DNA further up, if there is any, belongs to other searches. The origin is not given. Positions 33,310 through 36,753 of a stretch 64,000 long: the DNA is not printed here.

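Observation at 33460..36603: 1047-aa fusion of an O-antigen ligase/polymerase-like (Wzy_C) domain to an ArnT/PMT-like GT-C glycosyltransferase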

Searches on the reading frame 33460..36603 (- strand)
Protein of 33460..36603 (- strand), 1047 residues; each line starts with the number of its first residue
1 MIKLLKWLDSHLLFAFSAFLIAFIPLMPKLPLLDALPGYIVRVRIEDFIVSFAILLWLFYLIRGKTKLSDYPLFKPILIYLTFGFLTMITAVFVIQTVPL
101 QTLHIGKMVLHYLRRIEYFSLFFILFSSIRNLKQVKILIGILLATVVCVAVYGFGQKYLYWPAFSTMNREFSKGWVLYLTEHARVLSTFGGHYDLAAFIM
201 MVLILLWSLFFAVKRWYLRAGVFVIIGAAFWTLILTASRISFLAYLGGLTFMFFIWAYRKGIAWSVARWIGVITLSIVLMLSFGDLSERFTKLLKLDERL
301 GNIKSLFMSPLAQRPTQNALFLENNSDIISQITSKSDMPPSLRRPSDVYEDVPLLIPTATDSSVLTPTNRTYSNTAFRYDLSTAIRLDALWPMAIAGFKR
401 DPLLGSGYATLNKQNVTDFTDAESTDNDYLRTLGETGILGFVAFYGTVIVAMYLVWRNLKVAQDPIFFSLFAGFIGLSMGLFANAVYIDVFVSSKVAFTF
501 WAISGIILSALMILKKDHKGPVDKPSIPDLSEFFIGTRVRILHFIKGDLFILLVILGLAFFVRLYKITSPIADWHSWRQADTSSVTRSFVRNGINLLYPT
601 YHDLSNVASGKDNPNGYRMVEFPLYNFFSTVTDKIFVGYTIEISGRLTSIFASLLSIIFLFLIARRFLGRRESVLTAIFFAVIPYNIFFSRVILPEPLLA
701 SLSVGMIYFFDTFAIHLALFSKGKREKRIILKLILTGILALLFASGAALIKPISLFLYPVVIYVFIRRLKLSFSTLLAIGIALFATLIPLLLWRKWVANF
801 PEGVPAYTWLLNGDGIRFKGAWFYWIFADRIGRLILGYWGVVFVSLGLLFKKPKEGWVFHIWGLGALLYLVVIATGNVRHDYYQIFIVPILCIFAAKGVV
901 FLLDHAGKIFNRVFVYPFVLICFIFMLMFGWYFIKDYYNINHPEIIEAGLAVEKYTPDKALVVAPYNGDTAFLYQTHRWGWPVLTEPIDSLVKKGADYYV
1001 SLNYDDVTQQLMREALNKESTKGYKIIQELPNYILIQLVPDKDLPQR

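Call 6: search_protein_families(library=pfam, proteins=[window:33460-36603:-], max_evalue=1)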
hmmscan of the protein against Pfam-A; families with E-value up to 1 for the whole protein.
window:33460-36603:- (1047 aa): 2 families
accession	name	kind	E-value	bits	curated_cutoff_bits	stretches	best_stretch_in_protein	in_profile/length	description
PF04932.20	Wzy_C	-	3.8e-15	56.4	31.7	1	228-444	5-148/149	O-Antigen ligase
PF13231.12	PMT_2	-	5e-05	24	26.1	1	623-793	4-160/160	Dolichyl-phosphate-mannose-protein mannosyltransferase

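Call 7: search_protein_families(library=ncbifam, proteins=[window:33460-36603:-], max_evalue=1)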
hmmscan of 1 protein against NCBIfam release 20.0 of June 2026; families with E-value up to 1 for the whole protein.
window:33460-36603:- (1047 aa): 0 families

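Call 8: find_homologous_proteins(query=window:33460-36603:-)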
Query window:33460-36603:- (1047 aa): 834 proteins with E <= 0.001 among 8000 candidates; the best 120 are listed.
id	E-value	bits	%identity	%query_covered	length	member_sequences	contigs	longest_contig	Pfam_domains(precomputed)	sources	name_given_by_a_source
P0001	0.0e+0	2337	100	100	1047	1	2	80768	PF04932.21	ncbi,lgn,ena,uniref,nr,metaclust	ncbi:hypothetical protein A3D77_02365 [Candidatus Gottesmanbacteria bacterium RIFCSPHIGHO2_02_FULL_3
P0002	0.0e+0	1971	81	100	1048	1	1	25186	PF13231.13,PF04932.21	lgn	-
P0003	0.0e+0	1938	79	100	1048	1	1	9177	PF13231.13,PF04932.21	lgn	-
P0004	0.0e+0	1542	63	100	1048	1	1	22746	PF13231.13,PF04932.21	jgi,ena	-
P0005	0.0e+0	1464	61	100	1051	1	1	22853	PF04932.21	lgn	-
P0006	0.0e+0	1456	60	100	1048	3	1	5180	PF04932.21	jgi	-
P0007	0.0e+0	1446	60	100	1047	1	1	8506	PF04932.21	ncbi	-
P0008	0.0e+0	1442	60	100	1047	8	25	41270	PF13231.13,PF04932.21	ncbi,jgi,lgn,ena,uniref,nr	ncbi:hypothetical protein COV53_00350 [Candidatus Gottesmanbacteria bacterium CG11_big_fil_rev_8_21_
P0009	0.0e+0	1440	60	100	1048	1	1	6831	PF04932.21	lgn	-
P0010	0.0e+0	1440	60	100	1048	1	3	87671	PF04932.21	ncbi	-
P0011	0.0e+0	1440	60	100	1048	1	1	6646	PF04932.21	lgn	-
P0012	0.0e+0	1435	60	100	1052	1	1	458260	PF04932.21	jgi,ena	-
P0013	0.0e+0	1432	59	100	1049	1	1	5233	PF04932.21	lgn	-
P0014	0.0e+0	1431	60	100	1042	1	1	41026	PF04932.21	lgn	-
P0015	0.0e+0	1430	61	100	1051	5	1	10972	PF13231.13,PF04932.21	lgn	-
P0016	0.0e+0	1428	59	100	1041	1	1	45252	PF13231.13,PF04932.21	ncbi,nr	ncbi:O-antigen ligase family protein [Candidatus Gottesmanbacteria bacterium]|nr:O-antigen ligase fa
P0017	0.0e+0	1426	59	100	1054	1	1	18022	PF13231.13,PF04932.21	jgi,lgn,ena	-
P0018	0.0e+0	1422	59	100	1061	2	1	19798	PF04932.21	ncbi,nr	ncbi:O-antigen ligase family protein [Candidatus Gottesmanbacteria bacterium]|nr:O-antigen ligase fa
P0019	0.0e+0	1420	59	100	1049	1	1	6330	PF04932.21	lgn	-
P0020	0.0e+0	1420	60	100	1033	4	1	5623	PF13231.13,PF04932.21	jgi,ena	-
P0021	0.0e+0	1413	58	100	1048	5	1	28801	PF13231.13,PF04932.21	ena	-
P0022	0.0e+0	1405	59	100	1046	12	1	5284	PF04932.21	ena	-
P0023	0.0e+0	1404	60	100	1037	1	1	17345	PF04932.21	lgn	-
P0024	0.0e+0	1403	59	100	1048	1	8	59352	PF13231.13,PF04932.21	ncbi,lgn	-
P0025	0.0e+0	1403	59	100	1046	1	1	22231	PF04932.21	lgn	-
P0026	0.0e+0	1402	59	99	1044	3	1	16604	PF04932.21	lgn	-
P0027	0.0e+0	1399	59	100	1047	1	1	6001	PF04932.21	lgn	-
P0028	0.0e+0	1396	59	100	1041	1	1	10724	PF04932.21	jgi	jgi:hypothetical protein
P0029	0.0e+0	1395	58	100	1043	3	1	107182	PF04932.21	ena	-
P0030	0.0e+0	1392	58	100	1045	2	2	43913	PF04932.21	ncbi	-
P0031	0.0e+0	1390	59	100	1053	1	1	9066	PF04932.21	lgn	-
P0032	0.0e+0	1386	57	100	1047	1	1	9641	PF13231.13,PF04932.21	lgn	-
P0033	0.0e+0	1384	59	100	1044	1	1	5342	PF04932.21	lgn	-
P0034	0.0e+0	1382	57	100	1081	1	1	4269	PF13231.13,PF04932.21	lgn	-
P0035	0.0e+0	1380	60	100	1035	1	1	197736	PF13231.13,PF04932.21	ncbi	-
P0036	0.0e+0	1379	58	100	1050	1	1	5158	PF04932.21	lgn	-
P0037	0.0e+0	1377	58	100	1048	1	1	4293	PF13231.13,PF04932.21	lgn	-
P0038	0.0e+0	1377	57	100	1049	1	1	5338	PF04932.21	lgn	-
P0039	0.0e+0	1376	57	100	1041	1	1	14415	PF13231.13,PF04932.21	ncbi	-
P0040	0.0e+0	1373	58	100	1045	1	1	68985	PF04932.21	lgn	-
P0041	0.0e+0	1367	58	100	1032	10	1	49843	PF13231.13,PF04932.21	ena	-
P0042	0.0e+0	1365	58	100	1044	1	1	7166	PF02366.25,PF04932.21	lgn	-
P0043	0.0e+0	1362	58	100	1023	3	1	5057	PF13231.13,PF04932.21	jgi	-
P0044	0.0e+0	1359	57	100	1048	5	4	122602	PF13231.13,PF04932.21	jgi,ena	jgi:hypothetical protein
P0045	0.0e+0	1358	59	100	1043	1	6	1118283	PF04932.21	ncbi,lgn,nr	ncbi:O-antigen ligase family protein [Candidatus Gottesmanbacteria bacterium]|nr:O-antigen ligase fa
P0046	0.0e+0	1358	57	100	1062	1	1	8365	PF04932.21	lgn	-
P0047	0.0e+0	1357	56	100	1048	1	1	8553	PF13231.13,PF04932.21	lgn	-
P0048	0.0e+0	1357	58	100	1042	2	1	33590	PF04932.21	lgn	-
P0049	0.0e+0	1356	59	95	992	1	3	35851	PF13231.13,PF04932.21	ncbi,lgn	-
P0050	0.0e+0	1349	57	100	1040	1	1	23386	PF13231.13,PF04932.21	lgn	-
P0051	0.0e+0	1347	58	100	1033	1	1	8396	PF02366.25,PF13231.13,PF04932.21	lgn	-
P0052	0.0e+0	1340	57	100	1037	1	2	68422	PF13231.13,PF04932.21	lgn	-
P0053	0.0e+0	1335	55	99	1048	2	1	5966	PF04932.21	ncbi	-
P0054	0.0e+0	1328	56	100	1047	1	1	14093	PF04932.21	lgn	-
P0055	0.0e+0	1328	57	100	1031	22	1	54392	PF02366.25,PF13231.13,PF04932.21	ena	-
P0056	0.0e+0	1319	57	100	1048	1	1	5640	PF04932.21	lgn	-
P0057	0.0e+0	1317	55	100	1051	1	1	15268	PF04932.21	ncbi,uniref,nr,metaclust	ncbi:hypothetical protein A2Y99_02330 [Candidatus Gottesmanbacteria bacterium RBG_13_37_7]|uniref:O-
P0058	0.0e+0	1317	56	98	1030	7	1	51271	PF13231.13,PF04932.21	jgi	-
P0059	0.0e+0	1314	57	100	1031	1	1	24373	PF13231.13,PF04932.21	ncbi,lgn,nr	ncbi:glycosyltransferase family 39 protein [Candidatus Gottesmanbacteria bacterium]|nr:glycosyltrans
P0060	0.0e+0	1286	56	100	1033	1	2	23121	PF13231.13,PF04932.21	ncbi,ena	-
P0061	0.0e+0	1285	55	100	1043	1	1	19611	PF13231.13,PF04932.21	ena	-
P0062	0.0e+0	1284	59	93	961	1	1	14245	PF13231.13,PF04932.21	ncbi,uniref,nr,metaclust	ncbi:hypothetical protein A2W14_07105 [Candidatus Gottesmanbacteria bacterium RBG_16_37_8]|uniref:Un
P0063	0.0e+0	1275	55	100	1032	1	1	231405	PF13231.13,PF04932.21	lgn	-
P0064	0.0e+0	1265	55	100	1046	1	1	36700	PF02366.25,PF13231.13,PF04932.21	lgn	-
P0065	0.0e+0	1257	54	100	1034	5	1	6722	PF13231.13,PF04932.21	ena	-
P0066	0.0e+0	1247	54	98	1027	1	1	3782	PF02366.25,PF13231.13,PF04932.21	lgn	-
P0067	0.0e+0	1245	54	100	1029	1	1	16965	PF13231.13,PF04932.21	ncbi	-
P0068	0.0e+0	1239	55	100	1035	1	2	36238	PF13231.13,PF04932.21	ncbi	-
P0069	0.0e+0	1239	54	100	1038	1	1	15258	PF02366.25,PF13231.13,PF04932.21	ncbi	-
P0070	0.0e+0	1236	53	100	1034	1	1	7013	PF13231.13,PF04932.21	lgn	-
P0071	0.0e+0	1231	54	100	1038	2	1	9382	PF13231.13,PF04932.21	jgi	-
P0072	0.0e+0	1231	54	100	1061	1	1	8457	PF02366.25,PF13231.13,PF04932.21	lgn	-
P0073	0.0e+0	1228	54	100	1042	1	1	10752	PF13231.13,PF04932.21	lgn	-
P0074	0.0e+0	1225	54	100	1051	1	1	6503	PF13231.13,PF04932.21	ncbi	-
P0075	0.0e+0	1223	53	100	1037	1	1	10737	PF13231.13,PF04932.21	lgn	-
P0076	0.0e+0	1218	56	100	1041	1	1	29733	PF13231.13,PF04932.21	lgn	-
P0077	0.0e+0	1216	54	100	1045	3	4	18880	PF02366.25,PF13231.13,PF04932.21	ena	-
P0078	0.0e+0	1215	55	100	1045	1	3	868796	PF13231.13,PF04932.21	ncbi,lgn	-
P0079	0.0e+0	1215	54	100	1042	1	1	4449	PF02366.25,PF13231.13,PF04932.21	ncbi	-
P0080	0.0e+0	1215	54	100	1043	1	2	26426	PF13231.13,PF04932.21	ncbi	-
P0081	0.0e+0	1213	53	100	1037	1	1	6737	PF13231.13,PF04932.21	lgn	-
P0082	0.0e+0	1207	52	100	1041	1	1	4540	PF13231.13,PF04932.21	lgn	-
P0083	0.0e+0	1205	53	100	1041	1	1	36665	PF13231.13,PF04932.21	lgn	-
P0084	0.0e+0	1204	54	100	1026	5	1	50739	PF13231.13,PF04932.21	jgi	-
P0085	0.0e+0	1203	54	100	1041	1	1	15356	PF13231.13,PF04932.21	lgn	-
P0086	0.0e+0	1203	53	100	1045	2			PF02366.25,PF13231.13,PF04932.21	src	-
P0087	0.0e+0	1202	54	99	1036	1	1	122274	PF13231.13,PF04932.21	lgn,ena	-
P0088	0.0e+0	1202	53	100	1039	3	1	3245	PF13231.13,PF04932.21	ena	-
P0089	0.0e+0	1201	53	100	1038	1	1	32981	PF02366.25,PF13231.13,PF04932.21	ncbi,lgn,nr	ncbi:glycosyltransferase family 39 protein [Candidatus Gottesmanbacteria bacterium]|nr:glycosyltrans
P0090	0.0e+0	1200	54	100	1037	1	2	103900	PF13231.13,PF04932.21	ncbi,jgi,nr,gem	ncbi:hypothetical protein C4564_00855 [Candidatus Microgenomates bacterium]|nr:MAG: hypothetical pro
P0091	0.0e+0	1199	53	100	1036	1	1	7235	PF02366.25,PF13231.13,PF04932.21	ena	-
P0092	0.0e+0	1197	53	100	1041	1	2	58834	PF13231.13,PF04932.21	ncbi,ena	ncbi:MAG: glycosyltransferase family 39 protein [Patescibacteria group bacterium]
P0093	0.0e+0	1196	53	100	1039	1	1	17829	PF02366.25,PF13231.13,PF04932.21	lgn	-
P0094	0.0e+0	1188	53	100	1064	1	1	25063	PF02366.25,PF13231.13,PF04932.21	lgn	-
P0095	0.0e+0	1187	52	100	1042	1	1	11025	PF13231.13,PF04932.21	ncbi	-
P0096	0.0e+0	1186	54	100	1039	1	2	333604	PF13231.13,PF04932.21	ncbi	-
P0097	0.0e+0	1184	53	100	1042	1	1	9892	PF02366.25,PF13231.13,PF04932.21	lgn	-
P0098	0.0e+0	1184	52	100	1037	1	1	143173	PF13231.13,PF04932.21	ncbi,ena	-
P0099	0.0e+0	1182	52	100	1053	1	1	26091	PF13231.13,PF04932.21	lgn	-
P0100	0.0e+0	1181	53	100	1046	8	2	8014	PF13231.13,PF04932.21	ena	-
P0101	0.0e+0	1181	54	100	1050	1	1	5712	PF02366.25,PF13231.13,PF04932.21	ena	-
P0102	0.0e+0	1180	54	100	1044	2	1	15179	PF02366.25,PF13231.13,PF04932.21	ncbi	-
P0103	0.0e+0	1179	52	100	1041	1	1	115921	PF02366.25,PF13231.13,PF04932.21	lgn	-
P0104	0.0e+0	1173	52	97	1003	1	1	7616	PF02366.25,PF13231.13,PF04932.21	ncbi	-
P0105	0.0e+0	1172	52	99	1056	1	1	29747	PF13231.13,PF04932.21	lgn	-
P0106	0.0e+0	1171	52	100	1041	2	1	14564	PF02366.25,PF13231.13,PF04932.21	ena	-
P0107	0.0e+0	1170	51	100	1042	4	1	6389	PF02366.25,PF13231.13,PF04932.21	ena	-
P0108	0.0e+0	1168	52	100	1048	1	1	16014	PF02366.25,PF13231.13,PF04932.21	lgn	-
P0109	0.0e+0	1162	51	99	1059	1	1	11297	PF13231.13,PF04932.21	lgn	-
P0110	0.0e+0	1159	51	55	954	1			PF13231.13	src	-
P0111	0.0e+0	1157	51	100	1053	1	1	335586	PF13231.13,PF04932.21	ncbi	-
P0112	0.0e+0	1146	66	70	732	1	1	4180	PF13231.13,PF04932.21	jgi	jgi:hypothetical protein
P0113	0.0e+0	1142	51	100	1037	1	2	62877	PF02366.25,PF13231.13,PF04932.21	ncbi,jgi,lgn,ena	-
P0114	0.0e+0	1127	50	100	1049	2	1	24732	PF13231.13,PF04932.21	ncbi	-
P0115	0.0e+0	1120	51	100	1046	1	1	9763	PF13231.13,PF04932.21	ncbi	-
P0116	0.0e+0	1119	51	100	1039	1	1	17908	PF13231.13,PF04932.21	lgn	-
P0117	0.0e+0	1110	50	100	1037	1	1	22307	PF13231.13,PF04932.21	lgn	-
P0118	0.0e+0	1102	50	100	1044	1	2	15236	PF13231.13,PF04932.21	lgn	-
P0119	0.0e+0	1100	50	100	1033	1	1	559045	PF13231.13,PF04932.21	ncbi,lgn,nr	ncbi:glycosyltransferase family 39 protein [Patescibacteria group bacterium]|nr:glycosyltransferase 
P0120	0.0e+0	1095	50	100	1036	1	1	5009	PF13231.13,PF04932.21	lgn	-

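Call 11: search_solved_structures(query=window:33460-36603:-, max_evalue=10, show_alignments=3)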
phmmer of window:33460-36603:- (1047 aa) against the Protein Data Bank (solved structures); distinct sequences matched with E-value up to 10: 0.

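Call 14: search_solved_structures(query=A1, max_evalue=10, show_alignments=4)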
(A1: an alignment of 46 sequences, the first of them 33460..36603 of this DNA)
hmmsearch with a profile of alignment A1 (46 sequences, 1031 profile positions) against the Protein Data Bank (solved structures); distinct sequences matched with E-value up to 10: 0.
